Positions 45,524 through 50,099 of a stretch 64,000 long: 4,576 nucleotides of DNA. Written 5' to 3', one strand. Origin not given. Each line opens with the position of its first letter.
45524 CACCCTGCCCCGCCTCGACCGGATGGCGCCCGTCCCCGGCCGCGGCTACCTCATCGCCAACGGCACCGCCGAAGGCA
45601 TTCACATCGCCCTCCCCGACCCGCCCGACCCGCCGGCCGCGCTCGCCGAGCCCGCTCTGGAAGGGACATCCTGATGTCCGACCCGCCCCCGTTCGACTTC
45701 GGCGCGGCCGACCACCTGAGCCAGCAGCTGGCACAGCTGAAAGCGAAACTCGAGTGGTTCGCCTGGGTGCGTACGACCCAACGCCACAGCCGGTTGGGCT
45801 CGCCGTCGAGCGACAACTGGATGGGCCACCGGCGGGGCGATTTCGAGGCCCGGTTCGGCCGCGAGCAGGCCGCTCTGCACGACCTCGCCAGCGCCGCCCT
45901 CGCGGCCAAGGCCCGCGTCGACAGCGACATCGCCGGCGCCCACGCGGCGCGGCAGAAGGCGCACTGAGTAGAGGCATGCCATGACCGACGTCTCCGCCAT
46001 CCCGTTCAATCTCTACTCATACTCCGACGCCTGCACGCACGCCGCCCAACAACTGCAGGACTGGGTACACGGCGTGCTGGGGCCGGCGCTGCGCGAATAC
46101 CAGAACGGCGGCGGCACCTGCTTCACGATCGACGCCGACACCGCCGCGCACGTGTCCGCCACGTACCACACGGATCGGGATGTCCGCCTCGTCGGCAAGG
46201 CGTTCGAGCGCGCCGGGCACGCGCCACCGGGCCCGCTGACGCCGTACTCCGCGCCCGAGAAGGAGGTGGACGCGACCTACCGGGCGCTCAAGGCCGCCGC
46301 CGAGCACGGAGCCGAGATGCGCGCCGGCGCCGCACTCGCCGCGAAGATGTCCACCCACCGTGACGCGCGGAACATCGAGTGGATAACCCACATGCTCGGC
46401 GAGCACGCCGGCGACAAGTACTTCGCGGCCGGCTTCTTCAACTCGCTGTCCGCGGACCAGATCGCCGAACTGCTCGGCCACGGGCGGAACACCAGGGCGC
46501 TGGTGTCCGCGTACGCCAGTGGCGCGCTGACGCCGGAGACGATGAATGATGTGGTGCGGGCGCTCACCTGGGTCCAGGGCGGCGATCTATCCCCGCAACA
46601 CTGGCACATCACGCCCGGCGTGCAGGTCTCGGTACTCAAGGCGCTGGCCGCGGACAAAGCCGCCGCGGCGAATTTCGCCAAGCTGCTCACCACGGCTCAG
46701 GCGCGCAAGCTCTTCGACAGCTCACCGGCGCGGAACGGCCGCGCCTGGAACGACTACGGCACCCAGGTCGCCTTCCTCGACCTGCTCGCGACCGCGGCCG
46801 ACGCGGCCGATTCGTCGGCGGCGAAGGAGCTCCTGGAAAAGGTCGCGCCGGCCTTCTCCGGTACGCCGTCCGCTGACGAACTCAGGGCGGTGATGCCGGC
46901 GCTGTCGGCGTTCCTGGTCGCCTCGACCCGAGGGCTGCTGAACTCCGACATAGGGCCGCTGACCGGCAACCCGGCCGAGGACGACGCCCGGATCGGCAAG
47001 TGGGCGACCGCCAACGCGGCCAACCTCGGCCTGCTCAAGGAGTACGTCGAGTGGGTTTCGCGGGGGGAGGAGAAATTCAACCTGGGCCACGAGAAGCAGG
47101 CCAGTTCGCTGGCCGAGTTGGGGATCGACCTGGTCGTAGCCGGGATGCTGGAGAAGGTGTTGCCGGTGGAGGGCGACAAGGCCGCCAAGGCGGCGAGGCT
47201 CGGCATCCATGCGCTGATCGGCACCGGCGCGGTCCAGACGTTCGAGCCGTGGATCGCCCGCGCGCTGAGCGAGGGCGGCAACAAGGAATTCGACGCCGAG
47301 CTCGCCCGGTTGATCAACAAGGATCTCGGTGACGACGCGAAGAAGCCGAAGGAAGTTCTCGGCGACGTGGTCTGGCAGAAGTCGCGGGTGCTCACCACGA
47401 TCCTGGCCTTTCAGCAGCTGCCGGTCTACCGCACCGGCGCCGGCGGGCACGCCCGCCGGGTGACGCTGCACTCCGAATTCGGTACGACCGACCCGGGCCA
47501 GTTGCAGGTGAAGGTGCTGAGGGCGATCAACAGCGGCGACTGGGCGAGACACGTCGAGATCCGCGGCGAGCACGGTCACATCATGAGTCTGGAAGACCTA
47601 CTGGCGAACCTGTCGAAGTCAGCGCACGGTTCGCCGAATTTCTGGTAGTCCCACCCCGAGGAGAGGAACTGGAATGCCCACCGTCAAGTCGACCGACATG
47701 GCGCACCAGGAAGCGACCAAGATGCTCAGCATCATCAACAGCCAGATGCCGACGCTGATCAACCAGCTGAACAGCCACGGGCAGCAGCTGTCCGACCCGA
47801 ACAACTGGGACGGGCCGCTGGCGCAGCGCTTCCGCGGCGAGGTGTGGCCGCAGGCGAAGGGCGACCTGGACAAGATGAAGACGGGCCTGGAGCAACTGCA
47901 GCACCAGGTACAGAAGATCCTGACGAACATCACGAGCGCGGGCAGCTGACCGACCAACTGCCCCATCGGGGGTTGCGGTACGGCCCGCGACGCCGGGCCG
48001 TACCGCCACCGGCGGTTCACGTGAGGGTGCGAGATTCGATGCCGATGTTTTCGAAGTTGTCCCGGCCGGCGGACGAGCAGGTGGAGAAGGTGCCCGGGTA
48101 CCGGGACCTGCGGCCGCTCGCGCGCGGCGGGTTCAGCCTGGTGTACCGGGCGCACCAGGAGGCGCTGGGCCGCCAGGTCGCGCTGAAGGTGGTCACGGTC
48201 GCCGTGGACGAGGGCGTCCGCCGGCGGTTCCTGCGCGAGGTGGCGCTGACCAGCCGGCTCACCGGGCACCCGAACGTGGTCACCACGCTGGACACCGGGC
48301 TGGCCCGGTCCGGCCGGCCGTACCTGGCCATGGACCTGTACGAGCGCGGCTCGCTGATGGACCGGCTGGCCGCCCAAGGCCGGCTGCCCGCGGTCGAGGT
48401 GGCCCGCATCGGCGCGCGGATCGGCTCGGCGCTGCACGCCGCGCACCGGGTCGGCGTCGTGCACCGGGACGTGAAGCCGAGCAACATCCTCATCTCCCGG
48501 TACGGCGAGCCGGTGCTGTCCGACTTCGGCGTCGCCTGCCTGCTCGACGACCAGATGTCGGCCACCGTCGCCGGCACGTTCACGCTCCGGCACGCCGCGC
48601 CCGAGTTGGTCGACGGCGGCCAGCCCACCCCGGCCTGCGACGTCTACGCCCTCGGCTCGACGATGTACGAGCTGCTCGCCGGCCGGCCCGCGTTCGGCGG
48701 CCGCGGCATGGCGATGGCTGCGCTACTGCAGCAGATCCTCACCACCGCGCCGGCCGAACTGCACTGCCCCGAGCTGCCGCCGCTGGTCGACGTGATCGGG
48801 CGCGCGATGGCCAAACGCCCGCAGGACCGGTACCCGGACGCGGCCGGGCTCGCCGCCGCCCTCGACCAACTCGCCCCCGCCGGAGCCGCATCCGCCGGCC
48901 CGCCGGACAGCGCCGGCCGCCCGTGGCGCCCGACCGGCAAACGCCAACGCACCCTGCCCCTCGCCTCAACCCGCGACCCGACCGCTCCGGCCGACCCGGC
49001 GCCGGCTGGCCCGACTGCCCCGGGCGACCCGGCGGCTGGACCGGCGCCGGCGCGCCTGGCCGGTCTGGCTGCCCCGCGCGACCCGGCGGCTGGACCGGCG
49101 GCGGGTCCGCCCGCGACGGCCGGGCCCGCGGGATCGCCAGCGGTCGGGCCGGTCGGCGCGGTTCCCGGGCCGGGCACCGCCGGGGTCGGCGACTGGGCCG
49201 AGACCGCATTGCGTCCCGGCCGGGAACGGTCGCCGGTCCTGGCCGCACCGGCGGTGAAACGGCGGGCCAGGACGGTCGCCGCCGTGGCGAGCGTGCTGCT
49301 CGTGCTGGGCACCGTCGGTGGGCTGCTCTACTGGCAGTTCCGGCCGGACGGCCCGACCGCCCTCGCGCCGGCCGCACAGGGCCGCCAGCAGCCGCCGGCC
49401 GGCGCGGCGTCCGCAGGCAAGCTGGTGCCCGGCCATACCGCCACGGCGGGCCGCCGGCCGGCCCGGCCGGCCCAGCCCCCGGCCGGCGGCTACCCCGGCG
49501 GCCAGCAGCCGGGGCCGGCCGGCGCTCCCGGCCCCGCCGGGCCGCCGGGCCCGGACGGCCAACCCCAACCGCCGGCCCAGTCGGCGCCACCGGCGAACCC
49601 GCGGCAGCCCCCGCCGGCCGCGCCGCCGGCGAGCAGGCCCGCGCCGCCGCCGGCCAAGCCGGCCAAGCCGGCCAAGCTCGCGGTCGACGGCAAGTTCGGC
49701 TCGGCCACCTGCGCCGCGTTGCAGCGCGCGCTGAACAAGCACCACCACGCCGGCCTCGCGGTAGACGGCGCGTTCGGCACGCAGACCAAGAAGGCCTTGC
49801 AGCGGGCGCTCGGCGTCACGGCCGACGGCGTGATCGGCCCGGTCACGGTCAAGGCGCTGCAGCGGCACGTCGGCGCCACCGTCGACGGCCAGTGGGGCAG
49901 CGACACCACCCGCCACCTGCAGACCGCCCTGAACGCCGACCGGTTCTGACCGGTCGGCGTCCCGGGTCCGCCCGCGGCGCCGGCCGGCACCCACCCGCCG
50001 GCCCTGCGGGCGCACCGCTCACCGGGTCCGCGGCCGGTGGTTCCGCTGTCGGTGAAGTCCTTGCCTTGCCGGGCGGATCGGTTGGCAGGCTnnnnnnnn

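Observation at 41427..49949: Second, minimal T7SS-like module: FHA-bearing EssC-type ATPase, WXG100-like proteins and a PG-sensing Ser/Thr kinase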

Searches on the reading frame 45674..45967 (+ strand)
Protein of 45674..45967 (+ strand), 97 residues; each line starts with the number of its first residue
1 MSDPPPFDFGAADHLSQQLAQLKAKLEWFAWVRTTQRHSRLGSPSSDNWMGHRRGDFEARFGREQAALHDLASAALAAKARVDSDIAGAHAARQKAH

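Call 11: search_protein_families(library=pfam, proteins=[window:45674-45967:+], max_evalue=0.01)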
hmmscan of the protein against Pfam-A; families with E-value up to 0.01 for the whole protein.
window:45674-45967:+ (97 aa): 0 families

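Call 14: search_protein_families(library=ncbifam, proteins=[window:45674-45967:+], max_evalue=0.01)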
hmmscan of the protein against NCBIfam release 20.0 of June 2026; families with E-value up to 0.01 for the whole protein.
window:45674-45967:+ (97 aa): 0 families

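Call 49: search_solved_structures(query=A3, max_evalue=10)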
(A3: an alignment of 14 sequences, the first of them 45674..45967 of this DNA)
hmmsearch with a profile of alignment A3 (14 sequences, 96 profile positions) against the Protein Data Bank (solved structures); distinct sequences matched with E-value up to 10: 16.
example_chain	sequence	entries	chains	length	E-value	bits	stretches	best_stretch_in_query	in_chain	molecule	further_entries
2vs0_A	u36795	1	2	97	0.038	17.3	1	45-93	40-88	VIRULENCE FACTOR ESXA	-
2vrz_A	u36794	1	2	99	0.041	17.2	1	45-93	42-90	VIRULENCE FACTOR ESXA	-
3g7c_A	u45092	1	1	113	0.071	16.5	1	53-89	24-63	Occludin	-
1wpa_A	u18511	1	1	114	0.21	14.9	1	53-89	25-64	Occludin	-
4j41_A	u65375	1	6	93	0.24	14.8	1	38-92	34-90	secreted protein EsxB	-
7zr2_A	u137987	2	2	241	0.24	14.8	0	54-90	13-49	Spike protein S2',Chimeric protein mimic of SARS-CoV-2 Spike HR1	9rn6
4j42_A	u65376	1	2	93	0.24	14.7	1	38-92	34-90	secreted protein EsxB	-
4j7j_A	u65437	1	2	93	0.49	13.8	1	39-91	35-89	secreted protein EsxB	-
4iyh_A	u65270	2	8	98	0.55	13.6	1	38-92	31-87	Secreted protein EsxB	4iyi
4j10_A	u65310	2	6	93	0.56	13.6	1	45-91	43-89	SECRETED PROTEIN ESXB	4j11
7y9n_A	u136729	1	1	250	0.61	13.5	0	54-90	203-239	Spike protein S2',5HB-H2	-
9ugr_A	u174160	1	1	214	0.61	13.5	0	57-89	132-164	Syn-F4-Link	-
4j7k_A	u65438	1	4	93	0.65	13.4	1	39-91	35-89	secreted protein EsxB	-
3gvm_A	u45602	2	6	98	0.7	13.3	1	45-85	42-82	Putative uncharacterized protein SAG1039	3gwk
3o9o_A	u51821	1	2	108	0.74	13.2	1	45-85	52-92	Uncharacterized protein gbs1074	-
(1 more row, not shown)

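Call 92: search_protein_families(library=pfam, alignment_id=A3, max_evalue=0.1)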
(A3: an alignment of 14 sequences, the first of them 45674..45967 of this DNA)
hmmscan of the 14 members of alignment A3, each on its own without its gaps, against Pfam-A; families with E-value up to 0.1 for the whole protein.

A. member 1, window:45674-45967:+ (97 aa): 0 families

B. families by the number of members that match (of 14 scanned): 5 families
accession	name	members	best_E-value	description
PF06013.18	WXG100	5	0.00021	Proteins of 100 residues with WXG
PF16331.10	TolA_bind_tri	1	0.0052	TolA binding protein trimerisation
PF11559.13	ADIP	1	0.053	Afadin- and alpha -actinin-Binding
PF04102.17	SlyX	1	0.073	SlyX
PF15960.10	DUF4763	1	0.093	Domain of unknown function (DUF4763)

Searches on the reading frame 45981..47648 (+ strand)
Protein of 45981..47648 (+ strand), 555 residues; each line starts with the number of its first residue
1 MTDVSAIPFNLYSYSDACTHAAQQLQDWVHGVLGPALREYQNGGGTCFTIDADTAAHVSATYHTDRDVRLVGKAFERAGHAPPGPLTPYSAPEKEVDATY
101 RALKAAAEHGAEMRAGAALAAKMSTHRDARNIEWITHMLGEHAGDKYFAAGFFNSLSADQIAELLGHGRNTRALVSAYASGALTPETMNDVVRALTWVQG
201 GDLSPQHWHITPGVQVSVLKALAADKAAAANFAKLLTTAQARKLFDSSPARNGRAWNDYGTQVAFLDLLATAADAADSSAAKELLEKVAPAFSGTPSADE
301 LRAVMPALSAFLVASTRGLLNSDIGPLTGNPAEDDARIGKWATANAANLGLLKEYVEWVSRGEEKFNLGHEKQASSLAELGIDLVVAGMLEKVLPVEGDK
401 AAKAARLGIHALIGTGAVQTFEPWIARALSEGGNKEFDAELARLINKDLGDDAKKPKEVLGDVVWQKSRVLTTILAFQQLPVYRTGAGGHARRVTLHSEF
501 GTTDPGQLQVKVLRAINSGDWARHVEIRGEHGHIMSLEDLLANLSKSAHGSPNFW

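Call 11: search_protein_families(library=pfam, proteins=[window:45981-47648:+], max_evalue=0.01)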
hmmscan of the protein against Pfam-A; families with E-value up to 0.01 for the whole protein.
window:45981-47648:+ (555 aa): 0 families

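Call 14: search_protein_families(library=ncbifam, proteins=[window:45981-47648:+], max_evalue=0.01)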
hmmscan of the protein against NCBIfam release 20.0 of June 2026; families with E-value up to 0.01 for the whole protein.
window:45981-47648:+ (555 aa): 0 families

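Call 72: find_homologous_proteins(query=window:45981-47648:+, max_evalue=0.001)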
Query window:45981-47648:+ (555 aa): 5 proteins with E <= 0.001 among 8000 candidates.
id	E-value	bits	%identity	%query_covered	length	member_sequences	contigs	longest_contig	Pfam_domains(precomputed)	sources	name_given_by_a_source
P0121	0.0e+0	1242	100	100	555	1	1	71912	-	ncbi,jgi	ncbi:MAG: hypothetical protein V7637_444 [Mycobacteriales bacterium]|jgi:hypothetical protein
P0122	2.2e-63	233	46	53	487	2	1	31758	-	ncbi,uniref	ncbi:MAG TPA: hypothetical protein VH969_19260, partial [Actinophytocola sp.]|uniref:hypothetical pr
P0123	1.0e-61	228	42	57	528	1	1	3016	-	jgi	jgi:hypothetical protein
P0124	2.2e-61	227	49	45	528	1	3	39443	-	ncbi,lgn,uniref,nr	ncbi:hypothetical protein U2F26_34135 [Micromonospora sp. 4G57]|uniref:Uncharacterized protein n=1 T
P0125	4.3e-60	222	41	57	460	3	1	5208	-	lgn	-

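Call 94: search_protein_families(library=padloc, proteins=[window:45981-47648:+], max_evalue=0.001)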
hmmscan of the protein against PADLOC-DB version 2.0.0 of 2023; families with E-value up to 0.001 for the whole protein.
window:45981-47648:+ (555 aa): 0 families

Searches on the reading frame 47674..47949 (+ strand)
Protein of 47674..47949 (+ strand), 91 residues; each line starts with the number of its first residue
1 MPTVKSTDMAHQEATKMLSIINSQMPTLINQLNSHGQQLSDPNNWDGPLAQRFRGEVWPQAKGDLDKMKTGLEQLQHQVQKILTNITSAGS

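Call 11: search_protein_families(library=pfam, proteins=[window:47674-47949:+], max_evalue=0.01)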
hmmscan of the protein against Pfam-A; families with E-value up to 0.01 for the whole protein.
window:47674-47949:+ (91 aa): 1 family
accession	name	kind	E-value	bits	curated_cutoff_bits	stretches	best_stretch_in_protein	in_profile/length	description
PF06013.18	WXG100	-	0.00034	21.2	27.3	1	18-88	16-83/86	Proteins of 100 residues with WXG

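Call 14: search_protein_families(library=ncbifam, proteins=[window:47674-47949:+], max_evalue=0.01)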
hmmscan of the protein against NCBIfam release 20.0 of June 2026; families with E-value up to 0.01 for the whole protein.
window:47674-47949:+ (91 aa): 1 family
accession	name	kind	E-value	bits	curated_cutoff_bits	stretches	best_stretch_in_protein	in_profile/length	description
TIGR03930.1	WXG100_ESAT6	subfamily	0.00037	20.6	44.85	1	27-87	25-82/90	WXG100 family type VII secretion target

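Call 48: search_solved_structures(query=A2, max_evalue=10)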
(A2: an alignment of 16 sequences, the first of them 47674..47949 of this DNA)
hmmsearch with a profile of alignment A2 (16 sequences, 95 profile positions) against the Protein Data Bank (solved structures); distinct sequences matched with E-value up to 10: 49.
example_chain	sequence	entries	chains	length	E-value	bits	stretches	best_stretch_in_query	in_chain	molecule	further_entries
2vs0_A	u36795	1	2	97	0.0059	19.9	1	26-90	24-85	VIRULENCE FACTOR ESXA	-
2vrz_A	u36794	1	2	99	0.0063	19.9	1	25-90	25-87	VIRULENCE FACTOR ESXA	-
4j41_A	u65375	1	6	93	0.019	18.3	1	18-87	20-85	secreted protein EsxB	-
4i0x_B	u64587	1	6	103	0.027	17.8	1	27-75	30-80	ESAT-6-like protein MAB_3113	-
4j42_A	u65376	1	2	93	0.032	17.6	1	18-87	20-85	secreted protein EsxB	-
4i0x_A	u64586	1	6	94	0.039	17.3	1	17-80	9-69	ESAT-6-like protein MAB_3112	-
4j10_A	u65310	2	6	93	0.043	17.2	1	18-87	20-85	SECRETED PROTEIN ESXB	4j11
4j7k_A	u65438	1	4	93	0.044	17.2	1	18-87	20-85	secreted protein EsxB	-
8a3k_UNK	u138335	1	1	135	0.045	17.1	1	61-89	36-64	sc-apCC-4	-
4iyh_A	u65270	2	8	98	0.056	16.8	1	19-87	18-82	Secreted protein EsxB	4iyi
4j7j_A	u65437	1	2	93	0.063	16.6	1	18-87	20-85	secreted protein EsxB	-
3fav_A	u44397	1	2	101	0.1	15.9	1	7-92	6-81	ESAT-6-like protein esxB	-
6j19_B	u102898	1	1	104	0.11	15.8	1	6-92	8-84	ESAT-6-like protein EsxB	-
1wa8_A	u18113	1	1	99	0.14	15.5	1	14-92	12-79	ESAT-6 LIKE PROTEIN ESXB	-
8f2u_T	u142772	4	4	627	0.17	15.3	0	59-90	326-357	Coiled-coil domain-containing protein 22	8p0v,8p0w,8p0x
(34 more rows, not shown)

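Call 91: search_protein_families(library=pfam, alignment_id=A2, max_evalue=0.01)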
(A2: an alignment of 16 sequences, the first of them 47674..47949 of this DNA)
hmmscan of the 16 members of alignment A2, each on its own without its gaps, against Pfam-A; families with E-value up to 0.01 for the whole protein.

A. member 1, window:47674-47949:+ (91 aa): 1 family
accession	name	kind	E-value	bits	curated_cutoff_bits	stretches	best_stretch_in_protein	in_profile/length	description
PF06013.18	WXG100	-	0.00034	21.2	27.3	1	18-88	16-83/86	Proteins of 100 residues with WXG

B. families by the number of members that match (of 16 scanned): 1 family
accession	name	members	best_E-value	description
PF06013.18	WXG100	9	5e-05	Proteins of 100 residues with WXG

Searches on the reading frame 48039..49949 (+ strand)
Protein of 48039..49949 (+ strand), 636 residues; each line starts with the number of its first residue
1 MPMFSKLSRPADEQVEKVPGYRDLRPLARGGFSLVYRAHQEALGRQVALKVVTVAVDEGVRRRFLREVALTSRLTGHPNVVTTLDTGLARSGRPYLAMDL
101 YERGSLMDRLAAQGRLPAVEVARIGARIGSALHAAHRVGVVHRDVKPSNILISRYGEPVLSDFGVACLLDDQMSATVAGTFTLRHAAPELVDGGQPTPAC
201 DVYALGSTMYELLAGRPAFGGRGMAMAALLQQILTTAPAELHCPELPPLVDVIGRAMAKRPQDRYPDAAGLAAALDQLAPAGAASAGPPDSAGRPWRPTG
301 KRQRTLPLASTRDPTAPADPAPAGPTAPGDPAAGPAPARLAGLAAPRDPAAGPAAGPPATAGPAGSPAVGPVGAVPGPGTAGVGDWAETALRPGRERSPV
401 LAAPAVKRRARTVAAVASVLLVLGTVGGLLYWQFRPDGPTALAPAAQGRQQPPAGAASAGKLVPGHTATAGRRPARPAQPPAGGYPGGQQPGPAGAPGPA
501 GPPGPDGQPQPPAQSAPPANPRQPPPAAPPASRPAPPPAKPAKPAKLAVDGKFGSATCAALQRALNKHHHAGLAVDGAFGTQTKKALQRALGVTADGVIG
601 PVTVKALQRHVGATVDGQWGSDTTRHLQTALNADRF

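Call 11: search_protein_families(library=pfam, proteins=[window:48039-49949:+], max_evalue=0.01)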
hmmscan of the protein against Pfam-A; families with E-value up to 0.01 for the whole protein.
window:48039-49949:+ (636 aa): 6 families
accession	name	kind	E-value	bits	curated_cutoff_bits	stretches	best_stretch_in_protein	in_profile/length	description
PF00069.31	Pkinase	-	8.9e-40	137.2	31.7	1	21-234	1-220/263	Protein kinase domain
PF07714.23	PK_Tyr_Ser-Thr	-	1.3e-25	90.6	23.1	1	25-264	5-248/258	Protein tyrosine and serine/threonine kinase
PF01471.23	PG_binding_1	-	4.7e-10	40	23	1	560-607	7-57/57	Putative peptidoglycan binding domain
PF09374.15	PG_binding_3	-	1.2e-07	32.2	24.6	1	586-618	5-33/76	Predicted Peptidoglycan domain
PF03109.22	ABC1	-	1.3e-05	24.9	22.9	1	114-178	164-226/244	ABC1 atypical kinase-like domain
PF01636.29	APH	-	0.00015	22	23.2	1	85-168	114-199/239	Phosphotransferase enzyme family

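Call 14: search_protein_families(library=ncbifam, proteins=[window:48039-49949:+], max_evalue=0.01)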
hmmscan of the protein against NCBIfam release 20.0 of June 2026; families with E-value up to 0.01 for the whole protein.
window:48039-49949:+ (636 aa): 19 families
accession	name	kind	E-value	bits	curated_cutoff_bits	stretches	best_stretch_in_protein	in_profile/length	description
NF033483.0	PknB_PASTA_kin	equivalog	7.8e-54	183.7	450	1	25-282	13-272/563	Stk1 family PASTA domain-containing Ser/Thr kinase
NF052427.1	StpK7MSMEG_1200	equivalog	2.3e-40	138.6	900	1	24-286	12-276/601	serine/threonine protein kinase StpK7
NF047741.1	antiphage_MADS6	equivalog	1.1e-35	123.3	460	2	120-290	300-472/612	methylation-associated defense system protein kinase MAD6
TIGR03903.1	TOMM_kin_cyc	equivalog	4e-34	117.7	705.75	1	44-275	3-244/1267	TOMM system kinase/cyclase fusion protein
NF038150.1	lanthi_synth_IV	equivalog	9.3e-23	80.5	650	1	34-289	204-460/851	class IV lanthionine synthetase LanL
NF009651.0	PRK13184.1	equivalog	1.7e-20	72.6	839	1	24-277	7-289/932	serine/threonine-protein kinase PknD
NF033442.0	BREX_PglW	equivalog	2.3e-18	65.4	990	1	24-272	517-763/1391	BREX system serine/threonine kinase PglW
NF053615.1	SerThrKinAfsKStmc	equivalog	9e-18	64.3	1300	1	25-410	19-408/809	protein serine/threonine kinase AfsK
NF038151.1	lanthi_synth_III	equivalog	1.2e-07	30.6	575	1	120-214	337-424/833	class III lanthionine synthetase LanKC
NF052335.1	PdgHdaseHSB129560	equivalog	1.3e-05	24.7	500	1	562-607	280-328/330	peptidoglycan hydrolase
TIGR02869.1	spore_SleB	equivalog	3.7e-05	23.7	236.5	1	551-612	10-69/201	spore cortex-lytic enzyme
NF043056.1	T4SS_LegK1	equivalog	6.1e-05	21.8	550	1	139-209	209-280/516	Dot/Icm T4SS effector kinase LegK1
NF011463.0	PRK14879.1-4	equivalog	0.00023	20.6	188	1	126-172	121-166/237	Kae1-associated kinase Bud32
NF052336.1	PdgHdaseHSB100310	equivalog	0.00038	19.9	500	0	546-587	275-313/316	peptidoglycan hydrolase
TIGR03724.2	arch_bud32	equivalog_domain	0.00049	19.7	125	1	123-170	89-135/193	KEOPS complex kinase/ATPase Bud32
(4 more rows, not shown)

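Call 94: search_protein_families(library=padloc, proteins=[window:48039-49949:+], max_evalue=0.001)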
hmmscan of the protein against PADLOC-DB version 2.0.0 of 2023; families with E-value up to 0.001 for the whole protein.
window:48039-49949:+ (636 aa): 34 families (the best 25 are shown)
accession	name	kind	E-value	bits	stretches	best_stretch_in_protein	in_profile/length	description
PDLC04042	PD-T4-6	-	5.3e-61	204.8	1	20-282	10-276/292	-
PDLC04053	PD-T4-6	-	4.4e-58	195.2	1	18-286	8-279/311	-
PDLC04054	PD-T4-6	-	9.8e-57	190.9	1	16-331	7-305/347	-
PDLC04043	PD-T4-6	-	1.4e-55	187.1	1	15-292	11-292/452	-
PDLC04138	mad6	-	2e-54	183.6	1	21-291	53-326/659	mads_6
PDLC04061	PD-T4-6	-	1e-52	178.3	1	21-544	18-488/510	-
PDLC04041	PD-T4-6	-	3.4e-52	176.1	1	21-286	30-294/443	-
PDLC04039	PD-T4-6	-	4.2e-52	175.7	1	20-437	15-409/458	-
PDLC04047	PD-T4-6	-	9.5e-47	157.7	1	20-277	11-271/327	-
PDLC04057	PD-T4-6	-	8.9e-44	148.2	1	25-277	14-269/443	-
PDLC04060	PD-T4-6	-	1.5e-41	140.9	1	25-278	14-269/486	-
PDLC04052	PD-T4-6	-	2.9e-41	140.2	1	27-289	17-287/496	-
PDLC04040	PD-T4-6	-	5.4e-38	129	1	28-280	3-267/547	-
PDLC04064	PD-T4-6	-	1.2e-36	124.5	1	16-277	17-279/369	-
PDLC04048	PD-T4-6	-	8.7e-35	118.7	1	21-269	12-263/354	-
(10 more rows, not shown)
